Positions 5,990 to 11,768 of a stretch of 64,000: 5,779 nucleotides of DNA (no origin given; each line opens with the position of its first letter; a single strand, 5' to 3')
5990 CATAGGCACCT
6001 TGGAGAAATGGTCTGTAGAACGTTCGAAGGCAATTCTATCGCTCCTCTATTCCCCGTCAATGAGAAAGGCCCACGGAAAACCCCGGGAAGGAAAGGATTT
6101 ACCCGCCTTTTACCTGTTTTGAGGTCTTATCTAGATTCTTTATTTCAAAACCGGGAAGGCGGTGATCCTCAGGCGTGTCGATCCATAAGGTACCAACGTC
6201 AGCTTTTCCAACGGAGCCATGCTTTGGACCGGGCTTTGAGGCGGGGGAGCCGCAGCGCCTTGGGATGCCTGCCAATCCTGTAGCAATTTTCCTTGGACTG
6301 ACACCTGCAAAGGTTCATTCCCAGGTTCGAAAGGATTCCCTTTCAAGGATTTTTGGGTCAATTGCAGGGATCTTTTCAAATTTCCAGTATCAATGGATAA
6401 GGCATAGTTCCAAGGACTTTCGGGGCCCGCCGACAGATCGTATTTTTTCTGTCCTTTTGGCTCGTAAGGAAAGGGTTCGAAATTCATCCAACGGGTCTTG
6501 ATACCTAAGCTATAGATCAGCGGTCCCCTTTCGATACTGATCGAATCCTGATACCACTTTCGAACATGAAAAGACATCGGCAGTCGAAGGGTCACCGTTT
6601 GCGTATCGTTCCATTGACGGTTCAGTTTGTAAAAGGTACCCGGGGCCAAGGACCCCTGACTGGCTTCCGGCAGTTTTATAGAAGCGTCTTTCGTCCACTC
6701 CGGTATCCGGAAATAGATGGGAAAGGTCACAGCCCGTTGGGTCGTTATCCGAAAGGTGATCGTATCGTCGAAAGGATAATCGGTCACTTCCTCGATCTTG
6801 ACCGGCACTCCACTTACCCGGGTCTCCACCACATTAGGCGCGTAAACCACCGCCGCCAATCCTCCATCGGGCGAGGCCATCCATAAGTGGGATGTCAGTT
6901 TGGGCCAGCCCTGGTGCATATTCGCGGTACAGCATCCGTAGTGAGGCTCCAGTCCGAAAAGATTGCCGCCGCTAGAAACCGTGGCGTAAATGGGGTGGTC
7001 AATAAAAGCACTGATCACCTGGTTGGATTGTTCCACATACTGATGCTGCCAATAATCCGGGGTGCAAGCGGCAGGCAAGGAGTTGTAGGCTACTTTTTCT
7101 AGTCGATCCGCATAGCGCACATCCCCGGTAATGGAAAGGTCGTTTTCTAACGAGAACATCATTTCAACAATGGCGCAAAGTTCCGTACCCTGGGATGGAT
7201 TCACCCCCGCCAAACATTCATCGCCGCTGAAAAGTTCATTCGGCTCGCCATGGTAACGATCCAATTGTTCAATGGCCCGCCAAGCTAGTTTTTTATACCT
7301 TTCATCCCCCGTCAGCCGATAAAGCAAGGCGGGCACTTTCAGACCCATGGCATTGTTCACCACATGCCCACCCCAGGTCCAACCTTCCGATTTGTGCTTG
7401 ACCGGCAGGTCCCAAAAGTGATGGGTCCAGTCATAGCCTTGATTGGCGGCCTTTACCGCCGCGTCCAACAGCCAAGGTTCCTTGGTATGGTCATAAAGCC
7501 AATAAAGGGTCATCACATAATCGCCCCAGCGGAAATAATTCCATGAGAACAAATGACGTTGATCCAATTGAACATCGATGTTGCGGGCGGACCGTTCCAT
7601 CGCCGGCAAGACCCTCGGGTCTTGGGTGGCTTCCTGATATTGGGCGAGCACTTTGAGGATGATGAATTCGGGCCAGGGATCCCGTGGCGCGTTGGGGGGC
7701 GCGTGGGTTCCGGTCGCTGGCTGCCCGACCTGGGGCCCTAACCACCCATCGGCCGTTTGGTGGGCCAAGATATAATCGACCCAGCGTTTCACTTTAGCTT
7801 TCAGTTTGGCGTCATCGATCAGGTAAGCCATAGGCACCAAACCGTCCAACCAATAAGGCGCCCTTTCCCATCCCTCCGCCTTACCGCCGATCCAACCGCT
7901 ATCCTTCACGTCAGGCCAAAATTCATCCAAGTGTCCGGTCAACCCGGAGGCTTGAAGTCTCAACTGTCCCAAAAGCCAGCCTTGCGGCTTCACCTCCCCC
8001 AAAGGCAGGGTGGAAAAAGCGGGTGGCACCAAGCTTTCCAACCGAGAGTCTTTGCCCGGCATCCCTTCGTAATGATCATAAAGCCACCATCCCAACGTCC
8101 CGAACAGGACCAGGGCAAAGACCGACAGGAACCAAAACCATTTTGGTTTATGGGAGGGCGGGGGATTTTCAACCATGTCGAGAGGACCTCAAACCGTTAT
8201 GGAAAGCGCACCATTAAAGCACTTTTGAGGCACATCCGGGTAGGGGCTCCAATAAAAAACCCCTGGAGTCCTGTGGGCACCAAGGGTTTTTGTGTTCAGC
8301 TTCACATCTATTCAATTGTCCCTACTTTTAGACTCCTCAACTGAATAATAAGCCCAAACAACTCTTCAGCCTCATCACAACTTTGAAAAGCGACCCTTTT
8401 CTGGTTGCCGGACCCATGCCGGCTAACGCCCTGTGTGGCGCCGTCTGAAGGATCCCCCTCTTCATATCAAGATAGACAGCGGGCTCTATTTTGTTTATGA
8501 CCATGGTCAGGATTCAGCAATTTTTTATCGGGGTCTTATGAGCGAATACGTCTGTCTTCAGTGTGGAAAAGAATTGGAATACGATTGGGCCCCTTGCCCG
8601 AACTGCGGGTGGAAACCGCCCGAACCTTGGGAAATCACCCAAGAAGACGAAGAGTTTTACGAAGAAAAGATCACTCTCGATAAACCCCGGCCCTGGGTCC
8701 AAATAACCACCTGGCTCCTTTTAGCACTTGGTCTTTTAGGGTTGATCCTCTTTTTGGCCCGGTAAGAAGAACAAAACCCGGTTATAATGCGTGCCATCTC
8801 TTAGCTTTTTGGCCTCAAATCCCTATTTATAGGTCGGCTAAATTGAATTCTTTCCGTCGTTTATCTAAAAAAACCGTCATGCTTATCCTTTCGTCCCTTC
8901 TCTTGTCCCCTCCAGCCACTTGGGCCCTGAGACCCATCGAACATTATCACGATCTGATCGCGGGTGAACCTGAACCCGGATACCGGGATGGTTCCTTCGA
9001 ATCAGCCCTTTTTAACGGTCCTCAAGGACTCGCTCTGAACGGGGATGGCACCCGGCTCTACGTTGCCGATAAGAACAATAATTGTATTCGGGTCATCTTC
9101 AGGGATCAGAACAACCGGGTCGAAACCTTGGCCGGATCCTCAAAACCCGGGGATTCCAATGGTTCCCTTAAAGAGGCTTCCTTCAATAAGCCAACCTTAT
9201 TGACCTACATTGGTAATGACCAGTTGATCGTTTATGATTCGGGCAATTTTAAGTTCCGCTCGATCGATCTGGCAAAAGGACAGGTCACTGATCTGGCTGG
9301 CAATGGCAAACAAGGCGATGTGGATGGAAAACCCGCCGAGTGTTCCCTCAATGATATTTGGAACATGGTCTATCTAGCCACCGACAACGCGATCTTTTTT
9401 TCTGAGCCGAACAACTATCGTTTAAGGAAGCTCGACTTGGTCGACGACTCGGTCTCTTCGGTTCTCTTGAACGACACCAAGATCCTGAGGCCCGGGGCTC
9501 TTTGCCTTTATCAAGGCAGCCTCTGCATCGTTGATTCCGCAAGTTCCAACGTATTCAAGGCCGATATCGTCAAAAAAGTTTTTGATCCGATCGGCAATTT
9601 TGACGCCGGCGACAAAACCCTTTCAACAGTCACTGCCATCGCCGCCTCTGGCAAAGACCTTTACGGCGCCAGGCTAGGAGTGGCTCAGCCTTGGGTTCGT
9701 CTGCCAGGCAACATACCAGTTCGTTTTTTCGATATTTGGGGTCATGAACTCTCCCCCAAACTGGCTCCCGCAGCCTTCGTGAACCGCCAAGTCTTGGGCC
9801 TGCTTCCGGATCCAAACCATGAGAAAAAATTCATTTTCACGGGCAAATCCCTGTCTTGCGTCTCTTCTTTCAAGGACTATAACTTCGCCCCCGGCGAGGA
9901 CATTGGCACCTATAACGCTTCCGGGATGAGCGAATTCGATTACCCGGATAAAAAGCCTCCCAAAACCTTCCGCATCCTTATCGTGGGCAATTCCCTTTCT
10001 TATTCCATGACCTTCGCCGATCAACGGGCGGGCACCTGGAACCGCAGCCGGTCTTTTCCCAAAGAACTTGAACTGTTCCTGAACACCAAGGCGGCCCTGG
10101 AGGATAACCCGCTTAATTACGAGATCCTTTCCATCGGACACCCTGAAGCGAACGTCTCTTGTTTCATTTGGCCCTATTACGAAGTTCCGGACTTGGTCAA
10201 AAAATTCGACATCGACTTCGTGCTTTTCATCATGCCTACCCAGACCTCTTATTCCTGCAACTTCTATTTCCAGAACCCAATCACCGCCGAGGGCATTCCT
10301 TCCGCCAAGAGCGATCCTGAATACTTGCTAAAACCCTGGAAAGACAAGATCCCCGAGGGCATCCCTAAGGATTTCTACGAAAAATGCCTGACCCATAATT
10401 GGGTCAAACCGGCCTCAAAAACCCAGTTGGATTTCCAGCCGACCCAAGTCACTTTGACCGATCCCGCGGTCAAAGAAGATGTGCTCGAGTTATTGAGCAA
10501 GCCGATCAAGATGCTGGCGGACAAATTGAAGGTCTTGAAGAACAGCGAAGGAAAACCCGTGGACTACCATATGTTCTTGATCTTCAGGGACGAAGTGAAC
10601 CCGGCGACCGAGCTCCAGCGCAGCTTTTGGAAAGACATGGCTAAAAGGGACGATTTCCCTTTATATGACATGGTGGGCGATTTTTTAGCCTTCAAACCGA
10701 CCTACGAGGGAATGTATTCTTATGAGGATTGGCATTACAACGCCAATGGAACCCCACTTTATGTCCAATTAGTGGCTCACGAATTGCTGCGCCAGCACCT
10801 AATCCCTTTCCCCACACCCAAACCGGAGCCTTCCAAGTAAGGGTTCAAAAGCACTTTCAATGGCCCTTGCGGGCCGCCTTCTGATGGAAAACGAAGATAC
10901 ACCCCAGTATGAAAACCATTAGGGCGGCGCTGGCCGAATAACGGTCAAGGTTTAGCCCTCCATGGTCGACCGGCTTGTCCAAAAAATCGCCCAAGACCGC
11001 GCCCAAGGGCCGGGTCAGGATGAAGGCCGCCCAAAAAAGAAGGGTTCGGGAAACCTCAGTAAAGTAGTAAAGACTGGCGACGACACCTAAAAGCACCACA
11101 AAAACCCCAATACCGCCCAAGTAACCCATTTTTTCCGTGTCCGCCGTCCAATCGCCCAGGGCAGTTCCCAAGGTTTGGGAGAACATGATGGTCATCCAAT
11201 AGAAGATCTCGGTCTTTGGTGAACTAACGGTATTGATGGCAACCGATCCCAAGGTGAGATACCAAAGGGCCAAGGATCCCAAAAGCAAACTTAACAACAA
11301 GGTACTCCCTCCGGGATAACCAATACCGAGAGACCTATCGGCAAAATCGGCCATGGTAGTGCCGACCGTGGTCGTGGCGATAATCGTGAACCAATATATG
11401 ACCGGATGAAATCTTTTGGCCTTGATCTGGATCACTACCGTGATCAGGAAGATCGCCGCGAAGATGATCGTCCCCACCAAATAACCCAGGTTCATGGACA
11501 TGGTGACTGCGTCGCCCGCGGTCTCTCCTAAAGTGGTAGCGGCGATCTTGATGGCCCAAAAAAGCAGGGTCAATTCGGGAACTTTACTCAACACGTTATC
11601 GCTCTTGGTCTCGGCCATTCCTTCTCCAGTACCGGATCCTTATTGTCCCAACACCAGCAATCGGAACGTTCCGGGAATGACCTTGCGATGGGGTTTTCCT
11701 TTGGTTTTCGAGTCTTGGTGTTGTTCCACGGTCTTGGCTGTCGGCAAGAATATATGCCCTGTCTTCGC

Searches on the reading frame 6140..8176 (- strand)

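Call 15: search_protein_families(library=pfam, proteins=[window:6140-8176:-], max_evalue=0.001)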
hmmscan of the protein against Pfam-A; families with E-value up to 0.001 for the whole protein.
window:6140-8176:- (678 aa): 2 families
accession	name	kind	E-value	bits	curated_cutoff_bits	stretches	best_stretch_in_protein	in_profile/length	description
PF07944.18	Beta-AFase-like_GH127_cat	-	1.2e-19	71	24.9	1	108-382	62-340/376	Beta-L-arabinofuranosidase, GH127 catalytic domain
PF20736.2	Glyco_hydro127M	-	6.7e-17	61.8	24.2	1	441-534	3-95/95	Beta-L-arabinofuranosidase, GH127 middle domain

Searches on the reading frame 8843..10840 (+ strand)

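Call 15: search_protein_families(library=pfam, proteins=[window:8843-10840:+], max_evalue=0.001)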
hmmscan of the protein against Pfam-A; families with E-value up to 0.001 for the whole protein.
window:8843-10840:+ (665 aa): 1 family
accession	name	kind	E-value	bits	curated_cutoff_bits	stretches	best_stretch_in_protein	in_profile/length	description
PF01436.27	NHL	-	3.1e-08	33.7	20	1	57-84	1-27/28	NHL repeat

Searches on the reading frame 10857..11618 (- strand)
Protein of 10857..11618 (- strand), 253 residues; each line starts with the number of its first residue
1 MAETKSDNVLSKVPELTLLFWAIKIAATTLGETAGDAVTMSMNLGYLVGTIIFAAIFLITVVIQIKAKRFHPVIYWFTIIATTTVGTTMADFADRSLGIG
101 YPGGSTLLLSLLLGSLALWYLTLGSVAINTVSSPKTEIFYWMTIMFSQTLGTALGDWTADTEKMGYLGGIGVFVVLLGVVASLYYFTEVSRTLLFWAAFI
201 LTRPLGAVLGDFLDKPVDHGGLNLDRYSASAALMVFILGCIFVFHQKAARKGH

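Call 15: search_protein_families(library=pfam, proteins=[window:10857-11618:-], max_evalue=0.001)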
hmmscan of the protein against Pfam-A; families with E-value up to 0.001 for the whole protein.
window:10857-11618:- (253 aa): 1 family
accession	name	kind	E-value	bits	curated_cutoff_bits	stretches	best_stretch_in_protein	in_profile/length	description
PF03988.17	DUF347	-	1.2e-59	198.8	28.2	4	19-69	1-51/52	Repeat of Unknown Function (DUF347)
